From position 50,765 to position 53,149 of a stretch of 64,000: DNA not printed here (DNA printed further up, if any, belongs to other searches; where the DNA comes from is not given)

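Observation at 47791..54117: Seven-gene operon joining an MtrAB/PioAB-like porin-cytochrome conduit to a cytochrome-c/FeS/NrfD quinone module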

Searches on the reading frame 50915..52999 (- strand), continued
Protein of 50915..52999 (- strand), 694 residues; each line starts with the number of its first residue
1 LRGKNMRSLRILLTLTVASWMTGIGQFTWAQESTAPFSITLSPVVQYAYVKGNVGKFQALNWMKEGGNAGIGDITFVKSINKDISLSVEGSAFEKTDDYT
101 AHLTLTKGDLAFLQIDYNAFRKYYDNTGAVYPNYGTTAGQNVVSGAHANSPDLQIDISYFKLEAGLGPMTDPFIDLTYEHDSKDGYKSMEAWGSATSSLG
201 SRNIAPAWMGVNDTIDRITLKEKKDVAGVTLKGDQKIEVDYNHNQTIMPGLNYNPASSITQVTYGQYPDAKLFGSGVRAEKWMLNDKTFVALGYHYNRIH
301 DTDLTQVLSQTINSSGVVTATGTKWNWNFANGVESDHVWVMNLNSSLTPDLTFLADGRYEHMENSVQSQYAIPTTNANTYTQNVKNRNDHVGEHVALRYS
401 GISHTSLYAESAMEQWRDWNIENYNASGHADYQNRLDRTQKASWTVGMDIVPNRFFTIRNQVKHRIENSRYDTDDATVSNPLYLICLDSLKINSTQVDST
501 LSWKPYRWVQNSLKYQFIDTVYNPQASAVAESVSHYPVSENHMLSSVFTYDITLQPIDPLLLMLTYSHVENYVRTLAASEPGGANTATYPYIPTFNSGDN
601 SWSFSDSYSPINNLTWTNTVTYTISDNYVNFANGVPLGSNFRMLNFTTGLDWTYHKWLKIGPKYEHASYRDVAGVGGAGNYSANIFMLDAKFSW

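Call 60: find_encoding_contigs(protein=P0183, flank=8000, max_places=2)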
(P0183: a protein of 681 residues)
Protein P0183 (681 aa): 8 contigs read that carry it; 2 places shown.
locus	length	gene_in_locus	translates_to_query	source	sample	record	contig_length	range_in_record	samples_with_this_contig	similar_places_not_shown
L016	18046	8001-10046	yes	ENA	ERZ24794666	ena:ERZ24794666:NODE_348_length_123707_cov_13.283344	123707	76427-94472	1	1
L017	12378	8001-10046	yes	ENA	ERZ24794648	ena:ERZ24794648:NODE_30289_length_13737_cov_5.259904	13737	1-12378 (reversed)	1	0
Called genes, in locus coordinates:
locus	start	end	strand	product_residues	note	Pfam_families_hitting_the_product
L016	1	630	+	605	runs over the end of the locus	PF13510:Fer2_4, PF12797:Fer4_2 (faint), PF13187:Fer4_9 (faint), PF13237:Fer4_10 (faint), PF13484:Fer4_16 (faint), PF00037:Fer4 (weak), PF12838:Fer4_7, PF12837:Fer4_6 (weak), +2 more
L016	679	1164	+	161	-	PF02662:FlpD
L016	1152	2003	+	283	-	PF13237:Fer4_10 (faint), PF12797:Fer4_2 (faint), PF13183:Fer4_8 (weak), PF13534:Fer4_17 (weak)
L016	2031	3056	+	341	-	PF17179:Fer4_22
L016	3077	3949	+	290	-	PF00175:NAD_binding_1, PF10418:DHODB_Fe-S_bind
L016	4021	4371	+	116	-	-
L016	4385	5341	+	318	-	PF00571:CBS, PF13581:HATPase_c_2, PF02518:HATPase_c (weak)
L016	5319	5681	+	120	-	-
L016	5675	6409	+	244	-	PF02811:PHP, PF13263:PHP_C (weak)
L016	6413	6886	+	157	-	PF02518:HATPase_c, PF13589:HATPase_c_3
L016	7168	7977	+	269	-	PF14537:Cytochrom_c3_2 (faint), PF22113:Mtrc-MtrF_II-IV_dom (faint), PF09699:Paired_CXXCH_1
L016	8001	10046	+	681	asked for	-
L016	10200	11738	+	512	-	PF03264:Cytochrom_NNT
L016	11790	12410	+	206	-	PF14522:Cytochrome_C7 (faint), PF09699:Paired_CXXCH_1 (faint), PF13435:Cytochrome_C554, PF22113:Mtrc-MtrF_II-IV_dom (faint)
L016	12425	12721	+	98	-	PF00745:GlutR_dimer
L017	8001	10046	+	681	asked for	-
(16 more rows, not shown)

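Call 68: list_cluster_members(proteins=[P0042, P0043, P0047, P0057, P0068, P0097, P0110, P0161, P0183, P0171])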
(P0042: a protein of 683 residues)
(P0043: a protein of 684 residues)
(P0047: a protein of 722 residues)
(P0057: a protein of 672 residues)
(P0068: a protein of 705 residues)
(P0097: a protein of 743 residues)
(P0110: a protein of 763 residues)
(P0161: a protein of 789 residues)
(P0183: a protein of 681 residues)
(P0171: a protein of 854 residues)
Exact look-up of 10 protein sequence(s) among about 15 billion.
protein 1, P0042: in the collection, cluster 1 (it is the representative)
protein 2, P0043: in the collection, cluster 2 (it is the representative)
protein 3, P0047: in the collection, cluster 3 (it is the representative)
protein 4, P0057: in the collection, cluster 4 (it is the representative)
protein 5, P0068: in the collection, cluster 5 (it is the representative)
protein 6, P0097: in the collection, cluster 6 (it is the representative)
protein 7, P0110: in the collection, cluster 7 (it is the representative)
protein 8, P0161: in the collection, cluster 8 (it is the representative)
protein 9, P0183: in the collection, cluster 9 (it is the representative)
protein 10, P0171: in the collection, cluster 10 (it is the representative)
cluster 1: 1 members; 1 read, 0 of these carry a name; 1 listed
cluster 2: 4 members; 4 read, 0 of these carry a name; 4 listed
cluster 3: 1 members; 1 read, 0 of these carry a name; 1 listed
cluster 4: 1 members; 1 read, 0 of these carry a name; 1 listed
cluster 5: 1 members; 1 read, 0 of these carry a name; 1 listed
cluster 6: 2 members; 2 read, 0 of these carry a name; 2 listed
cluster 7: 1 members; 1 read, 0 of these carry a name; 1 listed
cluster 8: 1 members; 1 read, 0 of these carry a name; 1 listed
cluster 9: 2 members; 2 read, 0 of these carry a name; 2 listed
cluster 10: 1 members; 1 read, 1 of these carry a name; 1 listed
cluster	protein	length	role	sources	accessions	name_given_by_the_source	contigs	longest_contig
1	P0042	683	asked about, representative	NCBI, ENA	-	-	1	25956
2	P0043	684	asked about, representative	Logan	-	-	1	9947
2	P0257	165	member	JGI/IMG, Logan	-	-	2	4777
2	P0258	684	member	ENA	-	-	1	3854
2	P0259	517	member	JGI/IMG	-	-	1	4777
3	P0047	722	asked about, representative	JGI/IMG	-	-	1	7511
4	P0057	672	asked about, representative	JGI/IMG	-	-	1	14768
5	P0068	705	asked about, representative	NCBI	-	-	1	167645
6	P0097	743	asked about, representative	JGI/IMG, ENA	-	-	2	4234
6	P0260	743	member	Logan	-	-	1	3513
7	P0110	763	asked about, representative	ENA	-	-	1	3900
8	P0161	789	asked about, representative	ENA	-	-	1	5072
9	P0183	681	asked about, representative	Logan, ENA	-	-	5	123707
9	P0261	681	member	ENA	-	-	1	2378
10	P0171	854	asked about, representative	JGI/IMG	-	mono/diheme cytochrome c family protein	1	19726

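Call 69: find_homologous_proteins(query=A2, max_evalue=1e-10)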
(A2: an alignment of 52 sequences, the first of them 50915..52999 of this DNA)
Query A2 (52 sequences) (694 aa, profile of the alignment): 39 proteins with E <= 1e-10 among 8000 candidates.
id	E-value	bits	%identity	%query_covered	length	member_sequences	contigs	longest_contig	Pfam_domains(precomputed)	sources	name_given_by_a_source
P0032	1.3e-183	630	51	100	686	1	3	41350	-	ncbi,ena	-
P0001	3.3e-179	616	100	99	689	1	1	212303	-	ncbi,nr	ncbi:MAG: hypothetical protein HQL14_00540 [Candidatus Omnitrophica bacterium]|nr:hypothetical prote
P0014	4.9e-179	615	56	99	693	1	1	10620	-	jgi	jgi:hypothetical protein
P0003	8.6e-175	601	61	99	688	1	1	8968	-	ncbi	-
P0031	2.2e-174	600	51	100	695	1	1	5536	-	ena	-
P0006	9.7e-173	594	57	99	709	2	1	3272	-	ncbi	-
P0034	1.3e-170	587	50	99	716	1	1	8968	-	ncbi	-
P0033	1.4e-168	581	49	99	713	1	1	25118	-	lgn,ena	-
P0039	1.6e-168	580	31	21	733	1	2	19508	-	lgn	-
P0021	7.5e-168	578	53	99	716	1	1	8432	-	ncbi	-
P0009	3.5e-166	573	57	98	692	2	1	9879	-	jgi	-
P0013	1.1e-165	571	56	99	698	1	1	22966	-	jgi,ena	jgi:hypothetical protein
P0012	1.3e-164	567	56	99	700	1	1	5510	-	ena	-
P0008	1.5e-164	567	56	99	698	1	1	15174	-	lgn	-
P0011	2.3e-162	560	58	99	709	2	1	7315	-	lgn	-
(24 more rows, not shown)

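Call 70: find_encoding_contigs(protein=P0068, flank=9000, max_places=2)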
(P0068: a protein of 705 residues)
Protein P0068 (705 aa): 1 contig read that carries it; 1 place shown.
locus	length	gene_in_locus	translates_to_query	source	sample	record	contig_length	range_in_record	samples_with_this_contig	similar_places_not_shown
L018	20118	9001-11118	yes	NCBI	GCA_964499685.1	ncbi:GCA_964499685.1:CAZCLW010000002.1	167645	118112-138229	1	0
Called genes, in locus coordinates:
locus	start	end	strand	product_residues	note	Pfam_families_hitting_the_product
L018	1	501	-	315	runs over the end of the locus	PF20030:bpMoxR, PF00493:MCM (weak), PF00004:AAA (weak), PF07726:AAA_3, PF07728:AAA_5, PF17863:AAA_lid_2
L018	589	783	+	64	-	-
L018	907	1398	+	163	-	-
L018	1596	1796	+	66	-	PF00313:CSD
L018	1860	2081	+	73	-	PF01176:eIF-1a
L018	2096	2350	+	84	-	PF01192:RNA_pol_Rpb6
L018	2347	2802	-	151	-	-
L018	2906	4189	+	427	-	PF01512:Complex1_51K, PF10531:SLBB, PF10589:NADH_4Fe-4S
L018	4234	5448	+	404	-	PF01040:UbiA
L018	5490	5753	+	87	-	PF01040:UbiA (weak)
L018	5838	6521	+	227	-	PF00027:cNMP_binding, PF13545:HTH_Crp_2, PF00325:Crp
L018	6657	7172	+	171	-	PF01814:Hemerythrin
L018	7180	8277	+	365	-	PF05201:GlutR_N, PF01488:Shikimate_DH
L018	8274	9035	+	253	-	PF14522:Cytochrome_C7 (faint), PF14537:Cytochrom_c3_2 (faint), PF22113:Mtrc-MtrF_II-IV_dom (faint), PF22678:Cytochrom_c_NrfB-like (faint), PF09699:Paired_CXXCH_1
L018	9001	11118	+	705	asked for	-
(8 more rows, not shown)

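Call 71: find_encoding_contigs(protein=P0042, flank=9000, max_places=2)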
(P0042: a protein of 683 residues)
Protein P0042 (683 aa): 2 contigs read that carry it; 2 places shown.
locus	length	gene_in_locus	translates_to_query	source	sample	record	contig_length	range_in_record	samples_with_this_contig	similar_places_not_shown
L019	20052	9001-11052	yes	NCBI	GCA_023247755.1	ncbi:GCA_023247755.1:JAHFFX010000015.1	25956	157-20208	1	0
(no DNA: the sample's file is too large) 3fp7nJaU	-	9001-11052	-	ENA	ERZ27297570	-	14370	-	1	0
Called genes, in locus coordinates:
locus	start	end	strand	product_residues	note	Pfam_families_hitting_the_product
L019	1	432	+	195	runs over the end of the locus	?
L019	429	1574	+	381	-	PF05140:ResB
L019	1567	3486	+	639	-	PF01578:Cytochrom_C_asm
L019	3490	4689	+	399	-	PF03453:MoeA_N, PF00994:MoCF_biosynth, PF03454:MoeA_C (faint)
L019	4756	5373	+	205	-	PF12804:NTP_transf_3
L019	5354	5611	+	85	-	PF02597:ThiS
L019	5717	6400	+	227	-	PF00027:cNMP_binding, PF13545:HTH_Crp_2, PF00325:Crp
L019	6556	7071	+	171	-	PF01814:Hemerythrin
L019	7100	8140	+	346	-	PF05201:GlutR_N, PF01488:Shikimate_DH, PF03807:F420_oxidored (weak)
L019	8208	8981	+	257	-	PF22113:Mtrc-MtrF_II-IV_dom (faint), PF22678:Cytochrom_c_NrfB-like (faint), PF14537:Cytochrom_c3_2 (faint), PF14522:Cytochrome_C7 (weak), PF09699:Paired_CXXCH_1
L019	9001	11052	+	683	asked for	-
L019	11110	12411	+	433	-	PF02085:Cytochrom_CIII (faint), PF14522:Cytochrome_C7 (faint), PF09699:Paired_CXXCH_1 (faint), PF14537:Cytochrom_c3_2 (weak)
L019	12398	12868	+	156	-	PF00355:Rieske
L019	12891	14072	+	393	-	-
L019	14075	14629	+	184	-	PF14537:Cytochrom_c3_2 (faint), PF22113:Mtrc-MtrF_II-IV_dom, PF09699:Paired_CXXCH_1 (faint), PF13435:Cytochrome_C554, PF14522:Cytochrome_C7 (weak)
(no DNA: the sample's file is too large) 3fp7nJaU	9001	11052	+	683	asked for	-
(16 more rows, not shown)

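Call 95: predict_structure(alignment_id=A5)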
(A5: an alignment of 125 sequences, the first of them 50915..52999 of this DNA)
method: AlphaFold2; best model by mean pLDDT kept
length: 694 residues; sequences in the alignment: 125
mean_pLDDT: 91.1   pTM: 0.85
mean pLDDT of the five models: 91.1, 90.1, 90.1, 89.6, 89.3
residues with pLDDT >= 90: 527; 70-90: 105; 50-70: 49; < 50: 13
segments of 3 or more residues with pLDDT < 50: 1-5, 25-32
pLDDT, mean of each block of 10 residues (from residue 1): 53 75 49 74 98 95 96 97 96 96 98 98 92 62 69 97 98 98 97 90 93 98 98 98 97 89 97 98 97 98 95 90 83 98 98 98 97 80 97 98 98 98 90 94 98 98 98 84 76 98 98 98 87 76 97 98 98 85 61 91 98 98 93 81 98 97 98 71 98 96
secondary structure, 60 per line:
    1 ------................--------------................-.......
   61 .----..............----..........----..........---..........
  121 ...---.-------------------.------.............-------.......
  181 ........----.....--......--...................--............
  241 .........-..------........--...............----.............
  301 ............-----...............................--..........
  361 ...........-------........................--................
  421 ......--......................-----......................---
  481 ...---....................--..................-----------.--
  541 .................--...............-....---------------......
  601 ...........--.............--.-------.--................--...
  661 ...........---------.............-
elements in order (helices of 4 or more, strands of 3 or more residues): H7-22 E37-52 H54-61 E66-79 E84-93 E98-107 E111-123 E154-166 E174-188 E193-197 E200-205 E208-226 E229-249 E259-266 E269-283 E288-312 E318-348 E351-371 E379-402 E405-426 E429-450 E456-477 E487-506 E509-526 E541-557 E560-574 H576-579 E595-611 E614-626 E640-655 E658-671 E681-693

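Call 106: fold_search(model_id=the predicted structure, library=pdb)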
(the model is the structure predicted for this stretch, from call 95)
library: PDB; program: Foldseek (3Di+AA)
matches with E <= 10: 779; with E <= 0.001: 218
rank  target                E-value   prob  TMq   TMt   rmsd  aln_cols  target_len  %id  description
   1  6r2q_B                1.1e-11  1.00  0.64  0.68   7.8       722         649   14  Structure of the Mtr complex (released 2020-04-22)
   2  9ex3_A                8.7e-09  1.00  0.39  0.40  13.1       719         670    9  Ferric-mycobactin receptor (FemA) in complex with dihydroaeruginoic acid (released 2025-02-26)
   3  8s34_A                9.1e-09  1.00  0.39  0.40  13.1       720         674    9  Ferric-mycobactin receptor (FemA) in complex with aeruginic acid (released 2025-02-26)
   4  5fok_A                1.3e-08  1.00  0.40  0.41  12.5       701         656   11  Crystal structure of the siderophore receptor PiuA from Pseudomonas aeruginosa (released 2016-05-11)
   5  5nec_B                1.5e-08  1.00  0.38  0.41  12.9       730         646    8  Crystal structure of the siderophore receptor PiuD from Pseudomonas aeruginosa (released 2018-02-07)
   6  8p97_A                2.2e-08  1.00  0.40  0.43   9.7       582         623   11  BtuB3G3 bound to cyanocobalamin with disordered EL8 (released 2023-08-16)
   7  5fp1                  2.3e-08  1.00  0.41  0.40  11.5       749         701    9  Crystal structure of the siderophore receptor PiuA from Acinetobacter baumannii (released 2016-05-11)
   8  4epa                  2.4e-08  1.00  0.48  0.52   9.3       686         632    9  The crystal structure of the ferric yersiniabactin uptake receptor FyuA from Yersinia pestis (released 2012-06-20)
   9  5nec_A                3.2e-08  1.00  0.41  0.44   9.8       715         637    8  Crystal structure of the siderophore receptor PiuD from Pseudomonas aeruginosa (released 2018-02-07)
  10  2o5p_B                4.9e-08  1.00  0.40  0.38  13.2       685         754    8  Crystal structure of the full length ferric pyoverdine outer membrane receptor FpvA of Pseudomonas aeruginosa in its a (released 2007-10-30)
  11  5fok_B                6.3e-08  1.00  0.36  0.38  11.6       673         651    9  Crystal structure of the siderophore receptor PiuA from Pseudomonas aeruginosa (released 2016-05-11)
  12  9a3c_MODEL_1_A        8.3e-08  1.00  0.41  0.38  13.9       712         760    8  Model of E. coli Fiu by in-cell photo-crosslinking MS and deep learning (released 2023-02-24)
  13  6i97_A                8.7e-08  1.00  0.43  0.40  13.0       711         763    8  Structure of the ferrioxamine B transporter FoxA from Pseudomonas aeruginosa in complex with ferrioxamine B and a C-te (released 2019-08-28)
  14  6bpm_A                8.7e-08  1.00  0.43  0.42  11.9       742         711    9  The crystal structure of the Ferric-Catecholate import receptor Fiu from K12 E. coli: Closed form (C21) (released 2018-11-28)
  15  6h7v_A                8.7e-08  1.00  0.42  0.43  13.7       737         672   10  Crystal structure of BauA, the Ferric preacinetobactin receptor from Acinetobacter baumannii (released 2018-10-10)
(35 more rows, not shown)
